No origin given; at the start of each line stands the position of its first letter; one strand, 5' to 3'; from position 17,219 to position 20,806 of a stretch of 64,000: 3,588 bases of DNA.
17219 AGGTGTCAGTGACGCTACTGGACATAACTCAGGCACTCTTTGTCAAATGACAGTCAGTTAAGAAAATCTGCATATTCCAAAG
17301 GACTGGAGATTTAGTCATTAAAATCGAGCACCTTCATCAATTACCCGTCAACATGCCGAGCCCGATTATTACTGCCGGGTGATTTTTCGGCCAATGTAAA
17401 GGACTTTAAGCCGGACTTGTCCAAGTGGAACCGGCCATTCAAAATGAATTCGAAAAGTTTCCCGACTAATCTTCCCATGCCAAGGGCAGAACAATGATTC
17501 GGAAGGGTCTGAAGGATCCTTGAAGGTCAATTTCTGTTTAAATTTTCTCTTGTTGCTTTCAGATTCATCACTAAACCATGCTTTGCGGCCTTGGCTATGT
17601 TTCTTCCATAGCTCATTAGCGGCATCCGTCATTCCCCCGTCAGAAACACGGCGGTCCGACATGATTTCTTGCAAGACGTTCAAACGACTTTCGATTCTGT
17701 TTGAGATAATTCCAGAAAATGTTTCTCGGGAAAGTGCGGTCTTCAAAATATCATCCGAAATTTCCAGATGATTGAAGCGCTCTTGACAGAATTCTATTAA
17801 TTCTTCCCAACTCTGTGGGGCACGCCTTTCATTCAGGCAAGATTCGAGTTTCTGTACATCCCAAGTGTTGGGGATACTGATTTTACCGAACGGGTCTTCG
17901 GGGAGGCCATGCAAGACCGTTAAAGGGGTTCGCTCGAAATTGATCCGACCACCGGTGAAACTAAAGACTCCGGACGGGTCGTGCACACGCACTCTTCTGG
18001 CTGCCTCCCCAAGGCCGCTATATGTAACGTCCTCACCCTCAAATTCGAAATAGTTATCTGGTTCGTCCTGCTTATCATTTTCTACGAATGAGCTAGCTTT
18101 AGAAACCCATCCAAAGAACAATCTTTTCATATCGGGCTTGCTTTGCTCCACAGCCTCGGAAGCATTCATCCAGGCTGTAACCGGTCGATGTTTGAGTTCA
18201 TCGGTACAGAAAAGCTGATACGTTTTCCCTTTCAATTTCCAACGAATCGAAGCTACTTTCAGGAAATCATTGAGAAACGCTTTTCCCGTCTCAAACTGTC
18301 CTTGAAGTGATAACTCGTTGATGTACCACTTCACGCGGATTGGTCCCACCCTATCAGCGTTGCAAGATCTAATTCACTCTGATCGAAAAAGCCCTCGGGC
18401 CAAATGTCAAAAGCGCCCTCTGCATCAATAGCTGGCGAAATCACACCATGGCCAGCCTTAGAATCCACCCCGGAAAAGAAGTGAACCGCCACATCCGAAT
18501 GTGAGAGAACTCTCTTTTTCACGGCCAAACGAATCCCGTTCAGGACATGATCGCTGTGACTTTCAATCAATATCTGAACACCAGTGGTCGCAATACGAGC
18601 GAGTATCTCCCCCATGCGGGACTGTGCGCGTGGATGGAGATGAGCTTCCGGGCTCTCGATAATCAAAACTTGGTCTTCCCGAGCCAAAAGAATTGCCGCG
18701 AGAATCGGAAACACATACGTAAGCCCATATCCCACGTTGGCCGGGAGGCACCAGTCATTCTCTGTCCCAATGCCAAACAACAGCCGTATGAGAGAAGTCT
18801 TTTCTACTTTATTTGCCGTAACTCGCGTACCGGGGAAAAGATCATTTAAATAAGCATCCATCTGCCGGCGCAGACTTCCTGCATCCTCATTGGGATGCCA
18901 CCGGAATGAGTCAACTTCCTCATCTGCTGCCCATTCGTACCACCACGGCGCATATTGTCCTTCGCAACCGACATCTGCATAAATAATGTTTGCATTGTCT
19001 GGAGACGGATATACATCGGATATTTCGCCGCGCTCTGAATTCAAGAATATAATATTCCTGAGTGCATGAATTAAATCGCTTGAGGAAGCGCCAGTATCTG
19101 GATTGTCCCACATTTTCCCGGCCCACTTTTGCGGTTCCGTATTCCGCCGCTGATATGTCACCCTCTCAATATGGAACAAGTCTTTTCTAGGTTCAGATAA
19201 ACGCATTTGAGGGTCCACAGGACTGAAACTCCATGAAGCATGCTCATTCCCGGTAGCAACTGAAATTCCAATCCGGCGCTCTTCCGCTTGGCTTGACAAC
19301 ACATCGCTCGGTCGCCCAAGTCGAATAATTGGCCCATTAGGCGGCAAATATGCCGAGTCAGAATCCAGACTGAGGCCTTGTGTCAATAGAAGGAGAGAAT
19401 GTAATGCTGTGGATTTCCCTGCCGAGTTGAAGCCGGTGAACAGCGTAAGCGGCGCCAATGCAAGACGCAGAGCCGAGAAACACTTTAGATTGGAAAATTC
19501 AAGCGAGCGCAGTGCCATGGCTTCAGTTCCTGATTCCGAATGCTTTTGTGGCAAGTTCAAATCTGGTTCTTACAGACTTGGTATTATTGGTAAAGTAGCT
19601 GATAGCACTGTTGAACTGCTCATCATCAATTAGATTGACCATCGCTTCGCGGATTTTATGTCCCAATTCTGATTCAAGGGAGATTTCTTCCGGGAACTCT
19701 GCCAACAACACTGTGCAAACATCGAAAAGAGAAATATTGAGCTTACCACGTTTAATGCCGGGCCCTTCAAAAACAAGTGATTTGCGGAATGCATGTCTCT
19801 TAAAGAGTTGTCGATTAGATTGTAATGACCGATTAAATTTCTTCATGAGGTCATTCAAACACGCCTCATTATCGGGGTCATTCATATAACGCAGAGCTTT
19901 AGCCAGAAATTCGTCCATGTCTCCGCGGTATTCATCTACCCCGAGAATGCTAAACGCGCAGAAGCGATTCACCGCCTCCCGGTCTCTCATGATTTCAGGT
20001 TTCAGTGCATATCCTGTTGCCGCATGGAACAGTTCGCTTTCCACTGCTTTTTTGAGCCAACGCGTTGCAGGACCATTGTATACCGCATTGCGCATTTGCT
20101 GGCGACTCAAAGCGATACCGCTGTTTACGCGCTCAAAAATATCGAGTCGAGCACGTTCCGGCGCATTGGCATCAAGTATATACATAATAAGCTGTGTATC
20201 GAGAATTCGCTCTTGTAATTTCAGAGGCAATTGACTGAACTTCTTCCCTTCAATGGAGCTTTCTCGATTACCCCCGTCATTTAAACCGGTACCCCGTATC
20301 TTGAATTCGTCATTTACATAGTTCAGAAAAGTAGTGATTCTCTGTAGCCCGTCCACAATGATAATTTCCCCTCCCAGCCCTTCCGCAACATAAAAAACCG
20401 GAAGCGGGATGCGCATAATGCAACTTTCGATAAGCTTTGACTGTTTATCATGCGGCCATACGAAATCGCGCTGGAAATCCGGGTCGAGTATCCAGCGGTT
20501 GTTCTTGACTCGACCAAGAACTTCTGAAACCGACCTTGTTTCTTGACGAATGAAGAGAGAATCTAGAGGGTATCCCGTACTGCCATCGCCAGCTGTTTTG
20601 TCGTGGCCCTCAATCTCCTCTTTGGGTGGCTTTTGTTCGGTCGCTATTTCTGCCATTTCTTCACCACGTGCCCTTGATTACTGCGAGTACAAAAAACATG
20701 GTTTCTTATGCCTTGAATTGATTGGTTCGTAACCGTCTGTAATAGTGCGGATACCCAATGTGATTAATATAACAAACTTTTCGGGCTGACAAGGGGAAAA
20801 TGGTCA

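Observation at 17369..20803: Three-gene DUF262 / AAA_21-DUF3696 ATPase / unknown-326-aa cassette inside the Type I R-M locus: candidate undescribed antiphage system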

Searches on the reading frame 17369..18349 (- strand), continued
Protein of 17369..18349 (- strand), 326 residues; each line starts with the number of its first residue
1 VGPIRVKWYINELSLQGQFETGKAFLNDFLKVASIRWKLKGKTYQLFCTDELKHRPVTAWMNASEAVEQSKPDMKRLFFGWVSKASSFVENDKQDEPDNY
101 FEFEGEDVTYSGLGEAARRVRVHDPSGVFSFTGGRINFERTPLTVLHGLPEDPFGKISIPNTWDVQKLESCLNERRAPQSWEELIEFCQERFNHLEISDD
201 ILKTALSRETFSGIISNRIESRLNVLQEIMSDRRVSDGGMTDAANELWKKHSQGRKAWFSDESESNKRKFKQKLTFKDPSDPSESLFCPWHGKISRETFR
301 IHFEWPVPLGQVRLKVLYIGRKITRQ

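Call 59: search_protein_families(library=pfam, proteins=[L003:3772-7023:+, L008:1612-4632:+, L008:5066-6748:+, L029:1752-3269:+, L029:3266-3940:+, L029:4100-7456:+, L016:4736-7114:+, L001:3881-7669:+, L004:5394-7703:+, L017:11126-14452:-], max_evalue=0.00001)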
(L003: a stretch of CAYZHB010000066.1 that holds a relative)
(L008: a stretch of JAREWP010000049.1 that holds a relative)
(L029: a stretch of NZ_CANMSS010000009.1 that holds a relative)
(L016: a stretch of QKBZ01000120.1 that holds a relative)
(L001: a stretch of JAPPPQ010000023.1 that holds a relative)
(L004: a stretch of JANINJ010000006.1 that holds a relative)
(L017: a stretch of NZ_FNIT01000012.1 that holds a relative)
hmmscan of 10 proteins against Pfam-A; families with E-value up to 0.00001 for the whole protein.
L003:3772-7023:+ (1083 aa): 2 families
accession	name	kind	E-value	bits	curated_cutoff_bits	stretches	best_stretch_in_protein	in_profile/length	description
PF24897.1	DUF7744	-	5.9e-34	116.7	27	1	977-1076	2-101/101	Domain of unknown function (DUF7744)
PF04465.17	DUF499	-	3.3e-32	111.7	23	1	154-483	52-348/1024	Protein of unknown function (DUF499)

L008:1612-4632:+ (1006 aa): 2 families
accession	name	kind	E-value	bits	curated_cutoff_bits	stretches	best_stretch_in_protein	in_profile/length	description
PF02518.31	HATPase_c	-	3.2e-11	44.1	26.4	1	900-999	1-105/111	Histidine kinase-, DNA gyrase B-, and HSP90-like ATPase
PF00072.30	Response_reg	-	6.1e-10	39.7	30.2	1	5-119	1-108/111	Response regulator receiver domain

L008:5066-6748:+ (560 aa): 2 families
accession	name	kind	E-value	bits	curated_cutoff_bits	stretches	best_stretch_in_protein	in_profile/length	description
PF13487.12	HD_5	-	5.7e-23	82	27.2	1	153-327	7-162/170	HD domain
PF01966.28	HD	-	7.5e-17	62.1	22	1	162-304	3-116/116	HD domain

L029:1752-3269:+ (505 aa): 1 family
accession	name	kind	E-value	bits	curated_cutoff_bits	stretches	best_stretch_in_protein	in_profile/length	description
PF01420.25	Methylase_S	-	5e-22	79.3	22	1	16-200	3-168/168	Type I restriction modification DNA specificity domain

L029:3266-3940:+ (224 aa): 1 family
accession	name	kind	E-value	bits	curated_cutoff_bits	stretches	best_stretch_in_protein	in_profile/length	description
PF22016.2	DUF6933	-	4.4e-38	131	27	1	4-178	2-157/157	Domain of unknown function (DUF6933)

L029:4100-7456:+ (1118 aa): 5 families
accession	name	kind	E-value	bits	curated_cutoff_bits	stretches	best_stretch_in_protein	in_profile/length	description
PF11867.13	T1RH-like_C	-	9.1e-96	321.5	26.8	1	778-1111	4-328/329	Type I restriction enzyme HindI endonuclease subunit-like, C-terminal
PF18766.7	SWI2_SNF2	-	8e-55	186.3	26.7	1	319-564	2-212/221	SWI2/SNF2 ATPase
PF04313.20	HSDR_N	-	3.2e-31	109.2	25.1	1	4-257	2-196/198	Type I restriction enzyme R protein N terminus (HSDR_N)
PF22679.2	T1R_D3-like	-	1.7e-22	81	27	1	617-760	4-156/158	Type I restriction enzyme subunit R domain 3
PF04851.21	ResIII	-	7.6e-17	62.1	22.5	1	314-509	3-163/164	Type III restriction enzyme, res subunit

L016:4736-7114:+ (792 aa): 4 families
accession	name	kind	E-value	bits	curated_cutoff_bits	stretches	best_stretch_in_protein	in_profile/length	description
PF01584.24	CheW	-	1.2e-28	99.9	23.5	1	640-766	4-135/138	CheW-like domain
PF02895.20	H-kinase_dim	-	4.7e-19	69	23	1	385-447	2-68/68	Signal transducing histidine kinase, homodimeric domain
PF02518.31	HATPase_c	-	2.9e-18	66.8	26.4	1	495-632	4-110/111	Histidine kinase-, DNA gyrase B-, and HSP90-like ATPase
PF01627.28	Hpt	-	6.7e-16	58.7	24.6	1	9-109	1-83/84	Hpt domain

L001:3881-7669:+ (1262 aa): 1 family
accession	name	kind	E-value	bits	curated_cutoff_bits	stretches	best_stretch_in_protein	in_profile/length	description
PF02515.22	CoA_transf_3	-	6.8e-156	519.4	23.3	2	866-1237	1-366/366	CoA-transferase family III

L004:5394-7703:+ (769 aa): 6 families
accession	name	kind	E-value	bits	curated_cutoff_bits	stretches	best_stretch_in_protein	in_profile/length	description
PF04851.21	ResIII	-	3.1e-36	125.2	22.5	1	150-326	3-164/164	Type III restriction enzyme, res subunit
PF08463.15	EcoEI_R_C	-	9.1e-24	84.8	24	1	612-767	2-163/163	EcoEI R protein C-terminal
PF18766.7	SWI2_SNF2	-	6.4e-19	68.9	26.7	1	154-358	1-189/221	SWI2/SNF2 ATPase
PF00270.35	DEAD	-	2.8e-11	43.9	26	1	154-327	3-162/167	DEAD/DEAH box helicase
PF04313.20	HSDR_N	-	3.8e-06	27.3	25.1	0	44-106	122-193/198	Type I restriction enzyme R protein N terminus (HSDR_N)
PF00271.37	Helicase_C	-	6.5e-06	26.8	23.5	0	413-517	11-108/110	Helicase conserved C-terminal domain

L017:11126-14452:- (1108 aa): 5 families
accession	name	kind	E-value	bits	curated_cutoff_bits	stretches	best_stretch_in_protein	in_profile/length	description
PF07733.18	DNA_pol3_alpha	-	2.7e-87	293.1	23.9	1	276-529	2-260/260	Bacterial DNA polymerase III alpha NTPase domain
PF17657.6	DNA_pol3_finger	-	2.4e-58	196.6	22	1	532-698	1-166/166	Bacterial DNA polymerase III alpha subunit finger domain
PF14579.12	HHH_6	-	2.2e-20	73.1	25.6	1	771-881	1-89/90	Helix-hairpin-helix motif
PF02811.25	PHP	-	6.5e-12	46.5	26.4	1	10-126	2-122/164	PHP domain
PF01336.31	tRNA_anti-codon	-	2.7e-06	27.6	27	1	970-1043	1-73/75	OB-fold nucleic acid binding domain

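Call 62: search_dna_similar(query=window:17369-18334:-, collection=plasmids, mode=protein, max_rows=10)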
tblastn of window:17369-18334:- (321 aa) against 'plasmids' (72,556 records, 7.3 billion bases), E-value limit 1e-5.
Records with a match: 4; places in all: 4; records where one place covers at least 80% of the query: 4.
Best place of each record, by identity: <60% 4.
By first word of the organism name: Crinalium 1; Cupriavidus 1; Gluconobacter 1; Polymorphobacter 1.
By predicted mobility (MOB-suite, as given by PLSDB): non-mobilizable 2; conjugative 2.
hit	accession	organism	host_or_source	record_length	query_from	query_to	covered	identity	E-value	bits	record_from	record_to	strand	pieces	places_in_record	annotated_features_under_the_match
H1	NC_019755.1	Crinalium epipsammum PCC 9333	-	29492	1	320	100%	40.1%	3e-67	234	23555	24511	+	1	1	hypothetical protein | DUF3696 domain-containing protein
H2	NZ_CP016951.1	Cupriavidus taiwanensis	Mimosa,single cell,nodules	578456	1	320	100%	39.0%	8e-67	233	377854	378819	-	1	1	hypothetical protein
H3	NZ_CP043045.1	Gluconobacter thailandicus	Triticum aestivum,leaf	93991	1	320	100%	34.3%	3e-42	162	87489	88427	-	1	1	hypothetical protein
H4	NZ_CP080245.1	Polymorphobacter sp. PAMC 29334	Megaspora,lichen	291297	21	320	93%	31.5%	5e-38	150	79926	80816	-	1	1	hypothetical protein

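Call 63: get_annotated_region(hit=H2, flank=7000)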
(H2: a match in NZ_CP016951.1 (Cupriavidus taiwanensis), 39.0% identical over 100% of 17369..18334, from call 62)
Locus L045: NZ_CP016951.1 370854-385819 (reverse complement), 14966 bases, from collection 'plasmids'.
description: Cupriavidus taiwanensis strain SWF66294 plasmid unnamed, complete sequence
organism: Cupriavidus taiwanensis (NCBI taxid 164546)
taxonomy: Bacteria; Pseudomonadota; Betaproteobacteria; Burkholderiales; Burkholderiaceae; Cupriavidus; Cupriavidus taiwanensis
host: -; source: Mimosa,single cell,nodules; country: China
typing (MOB-suite, as given by PLSDB): conjugative; relaxase MOBH,MOBP; mating-pair formation MPF_T
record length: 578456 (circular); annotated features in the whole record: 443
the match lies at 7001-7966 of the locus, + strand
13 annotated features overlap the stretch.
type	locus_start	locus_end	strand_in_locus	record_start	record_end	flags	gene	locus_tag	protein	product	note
CDS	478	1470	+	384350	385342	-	-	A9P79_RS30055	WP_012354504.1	DNA-binding protein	-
CDS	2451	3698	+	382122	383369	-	-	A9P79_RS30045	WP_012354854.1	H-NS histone family protein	-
CDS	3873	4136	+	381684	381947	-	-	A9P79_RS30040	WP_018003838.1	H-NS histone family protein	-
CDS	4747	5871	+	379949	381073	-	-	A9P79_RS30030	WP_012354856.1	DUF262 domain-containing protein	-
CDS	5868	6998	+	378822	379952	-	-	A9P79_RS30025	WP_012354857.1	DUF3696 domain-containing protein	-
CDS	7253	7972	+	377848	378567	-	-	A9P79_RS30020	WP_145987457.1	hypothetical protein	-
CDS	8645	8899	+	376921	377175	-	-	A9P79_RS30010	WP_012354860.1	H-NS family nucleoid-associated regulatory protein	GO:0006355 - regulation of DNA-templated transcription [Evidence IEA]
CDS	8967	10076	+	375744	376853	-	-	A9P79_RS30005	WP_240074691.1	competence protein CoiA family protein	-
CDS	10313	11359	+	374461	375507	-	-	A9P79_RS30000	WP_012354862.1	DNA-binding protein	-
CDS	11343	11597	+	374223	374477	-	-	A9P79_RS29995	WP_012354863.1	H-NS family nucleoid-associated regulatory protein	GO:0006355 - regulation of DNA-templated transcription [Evidence IEA]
CDS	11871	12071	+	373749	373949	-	-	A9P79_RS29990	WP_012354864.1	helix-turn-helix domain-containing protein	-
CDS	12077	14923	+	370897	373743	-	-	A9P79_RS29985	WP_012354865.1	SNF2-related protein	-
CDS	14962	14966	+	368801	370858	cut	-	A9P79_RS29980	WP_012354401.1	site-specific DNA-methyltransferase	GO:0006306 - DNA methylation [Evidence IEA]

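Call 74: search_solved_structures(query=A1, max_evalue=10, show_alignments=3)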
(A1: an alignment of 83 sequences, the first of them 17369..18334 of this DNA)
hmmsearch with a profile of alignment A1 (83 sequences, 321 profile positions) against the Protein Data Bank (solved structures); distinct sequences matched with E-value up to 10: 0.

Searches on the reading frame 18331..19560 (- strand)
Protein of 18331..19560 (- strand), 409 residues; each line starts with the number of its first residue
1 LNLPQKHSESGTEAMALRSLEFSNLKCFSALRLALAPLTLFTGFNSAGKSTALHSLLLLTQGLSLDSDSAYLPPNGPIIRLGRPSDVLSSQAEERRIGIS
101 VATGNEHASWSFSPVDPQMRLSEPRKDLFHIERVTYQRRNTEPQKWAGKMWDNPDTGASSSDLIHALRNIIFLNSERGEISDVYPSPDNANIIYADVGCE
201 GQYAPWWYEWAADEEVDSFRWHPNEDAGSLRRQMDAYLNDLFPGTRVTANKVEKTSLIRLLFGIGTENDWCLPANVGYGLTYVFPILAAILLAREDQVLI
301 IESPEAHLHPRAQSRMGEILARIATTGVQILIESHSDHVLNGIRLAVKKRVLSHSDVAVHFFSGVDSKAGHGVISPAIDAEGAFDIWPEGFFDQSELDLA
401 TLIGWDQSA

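Call 3: search_protein_families(library=pfam, proteins=[window:18331-19560:-], max_evalue=0.01)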
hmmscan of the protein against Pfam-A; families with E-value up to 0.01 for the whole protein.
window:18331-19560:- (409 aa): 6 families
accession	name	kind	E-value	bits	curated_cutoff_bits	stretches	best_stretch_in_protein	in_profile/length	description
PF13175.12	AAA_15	-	6.5e-18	65.9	32.1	2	274-339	299-373/374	AAA ATPase domain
PF13304.12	AAA_21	-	1.1e-17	65.5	27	1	223-341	179-304/304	AAA domain, putative AbiEii toxin, Type IV TA system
PF12476.13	DUF3696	-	3.4e-11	43.6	22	1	353-402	2-52/52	Protein of unknown function (DUF3696)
PF11398.14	DUF2813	-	0.00087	19.2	21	0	297-355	285-340/372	Protein of unknown function (DUF2813)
PF13476.12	AAA_23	-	0.0041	18.2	27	1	20-67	2-50/201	AAA domain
PF13514.12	AAA_27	-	0.0081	16.2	22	0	28-72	14-62/206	AAA domain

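Call 4: search_protein_families(library=padloc, proteins=[window:18331-19560:-], max_evalue=0.01)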
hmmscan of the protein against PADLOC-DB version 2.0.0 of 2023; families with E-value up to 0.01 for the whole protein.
window:18331-19560:- (409 aa): 106 families (the best 25 are shown)
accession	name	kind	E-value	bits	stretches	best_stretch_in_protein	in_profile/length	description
PDLC03878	NsnB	-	5.1e-98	327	1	17-404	2-344/345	-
PDLC04707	PDC-M55A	-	6.6e-28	95.8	2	227-394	231-401/421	-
PDLC04148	HEC-03B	-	1.2e-26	91.7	2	269-394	312-436/458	-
PDLC02979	AriA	-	5.4e-21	73.8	2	274-339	298-372/373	-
PDLC02980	AriA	-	3.5e-16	58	1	39-341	2-304/304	-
PDLC04178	HEC-01A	-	4.3e-16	57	2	229-341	215-332/399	-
PDLC02358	Old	-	1.6e-14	51.6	2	295-339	284-328/578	Old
PDLC00096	GajA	-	4.3e-14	50.1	1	280-345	271-342/630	AAA ATPase domain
PDLC04393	PDC-M07A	-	1.8e-13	48.3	2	17-107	2-94/435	-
PDLC04392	PDC-M07A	-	5.9e-13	46.7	2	17-124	2-112/432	-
PDLC04176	HEC-01A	-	8.6e-13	46.4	1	276-341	256-322/371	-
PDLC04032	PD-T4-4_A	-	2.4e-12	44.6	1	294-345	345-396/474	-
PDLC04389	PDC-M07A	-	1.4e-11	42.1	1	15-61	4-50/443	-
PDLC04033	PD-T4-4_A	-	3e-11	41.2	1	292-341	322-371/460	-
PDLC02981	AriAB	-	8.4e-11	39.2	1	197-342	244-379/694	-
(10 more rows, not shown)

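Call 5: search_protein_families(library=ncbifam, proteins=[window:18331-19560:-], max_evalue=0.01)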
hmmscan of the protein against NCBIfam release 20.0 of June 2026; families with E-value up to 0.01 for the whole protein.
window:18331-19560:- (409 aa): 7 families
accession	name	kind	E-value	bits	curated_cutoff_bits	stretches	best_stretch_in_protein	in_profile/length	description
NF047739.1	antiphage_MADS3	equivalog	3e-11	43.1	420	2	18-73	3-59/427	methylation-associated defense system AAA family ATPase MAD3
NF041760.1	PtuA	equivalog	1.9e-06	27.1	500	1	7-56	42-92/524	retron Ec78 anti-phage system effector ATPase PtuA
TIGR00611.2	recf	equivalog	5.9e-05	22.4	172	1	17-67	1-52/339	DNA replication/repair protein RecF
NF010159.0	PRK13638.1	equivalog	0.00023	20.6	489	1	294-360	153-217/271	energy-coupling factor ABC transporter ATP-binding protein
TIGR01166.1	cbiO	subfamily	0.00032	20.2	211.8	1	290-336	140-186/190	cobalt ABC transporter, ATP-binding protein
NF040873.1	AztA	equivalog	0.0016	18.1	220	0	287-340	129-182/191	zinc ABC transporter ATP-binding protein AztA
NF010170.0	PRK13651.1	equivalog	0.0067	15.4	432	1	289-341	177-230/308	cobalt transporter ATP-binding subunit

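Call 75: search_solved_structures(query=window:18331-19518:-, max_evalue=0.001)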
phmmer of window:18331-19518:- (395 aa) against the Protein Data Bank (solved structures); distinct sequences matched with E-value up to 0.001: 1.
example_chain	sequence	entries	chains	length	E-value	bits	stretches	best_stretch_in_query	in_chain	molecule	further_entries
6p74_A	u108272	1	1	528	1.4e-06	30.4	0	3-45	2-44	Putative ATP-dependent endonuclease of the OLD family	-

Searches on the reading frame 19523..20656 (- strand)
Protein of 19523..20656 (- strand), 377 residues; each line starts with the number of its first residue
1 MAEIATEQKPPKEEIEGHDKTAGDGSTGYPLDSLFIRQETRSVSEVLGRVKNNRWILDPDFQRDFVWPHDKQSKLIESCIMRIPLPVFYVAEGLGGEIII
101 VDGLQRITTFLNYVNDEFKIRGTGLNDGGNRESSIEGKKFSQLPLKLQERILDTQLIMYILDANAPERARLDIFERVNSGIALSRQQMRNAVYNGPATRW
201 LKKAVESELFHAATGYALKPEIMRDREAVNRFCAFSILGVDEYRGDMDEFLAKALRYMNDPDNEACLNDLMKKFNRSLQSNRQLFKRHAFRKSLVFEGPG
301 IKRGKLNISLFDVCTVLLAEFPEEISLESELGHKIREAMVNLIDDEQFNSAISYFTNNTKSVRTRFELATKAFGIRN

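Call 3: search_protein_families(library=pfam, proteins=[window:19523-20656:-], max_evalue=0.01)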
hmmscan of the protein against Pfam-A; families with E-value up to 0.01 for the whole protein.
window:19523-20656:- (377 aa): 1 family
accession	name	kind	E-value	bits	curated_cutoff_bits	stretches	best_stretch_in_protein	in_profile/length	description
PF03235.19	GmrSD_N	-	7.1e-22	78.9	33.2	1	44-193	2-198/199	GmrSD restriction endonuclease, N-terminal domain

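Call 4: search_protein_families(library=padloc, proteins=[window:19523-20656:-], max_evalue=0.01)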
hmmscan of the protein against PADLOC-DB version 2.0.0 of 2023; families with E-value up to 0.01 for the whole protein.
window:19523-20656:- (377 aa): 6 families
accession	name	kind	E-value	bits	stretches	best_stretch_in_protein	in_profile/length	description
PDLC03877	NsnA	-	5.7e-111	369.5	1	13-372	22-378/385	-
PDLC04027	PD-T4-2_A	-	1.7e-31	107.6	1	22-373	19-361/363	-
PDLC03418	REase_II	-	1e-17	62.4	1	52-202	29-167/372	Type II restriction enzyme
PDLC04151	HEC-05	-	1.2e-07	28.9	1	38-85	23-69/600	-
PDLC04150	HEC-05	-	7e-07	26.5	1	38-85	5-51/583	-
PDLC04153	HEC-05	-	0.0034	13.6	1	56-127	22-90/621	-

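Call 5: search_protein_families(library=ncbifam, proteins=[window:19523-20656:-], max_evalue=0.01)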
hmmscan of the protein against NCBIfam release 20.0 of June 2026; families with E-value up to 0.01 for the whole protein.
window:19523-20656:- (377 aa): 0 families

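Call 45: list_cluster_members(proteins=[P0001, window:19523-20656:-, window:18331-19518:-])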
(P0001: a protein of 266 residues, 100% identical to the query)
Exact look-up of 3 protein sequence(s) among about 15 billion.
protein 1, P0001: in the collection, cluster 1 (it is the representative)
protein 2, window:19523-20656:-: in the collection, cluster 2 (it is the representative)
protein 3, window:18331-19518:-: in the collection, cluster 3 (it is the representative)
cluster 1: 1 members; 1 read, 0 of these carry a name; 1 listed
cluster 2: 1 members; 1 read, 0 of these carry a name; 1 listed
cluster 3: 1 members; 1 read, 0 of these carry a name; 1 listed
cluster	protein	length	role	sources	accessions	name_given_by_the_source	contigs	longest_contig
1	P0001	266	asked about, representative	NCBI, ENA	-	-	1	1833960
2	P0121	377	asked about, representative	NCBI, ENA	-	-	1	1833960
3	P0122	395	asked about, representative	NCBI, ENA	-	-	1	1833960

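Call 76: search_solved_structures(query=window:19523-20656:-, max_evalue=0.001)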
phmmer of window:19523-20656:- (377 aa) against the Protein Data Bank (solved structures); distinct sequences matched with E-value up to 0.001: 0.
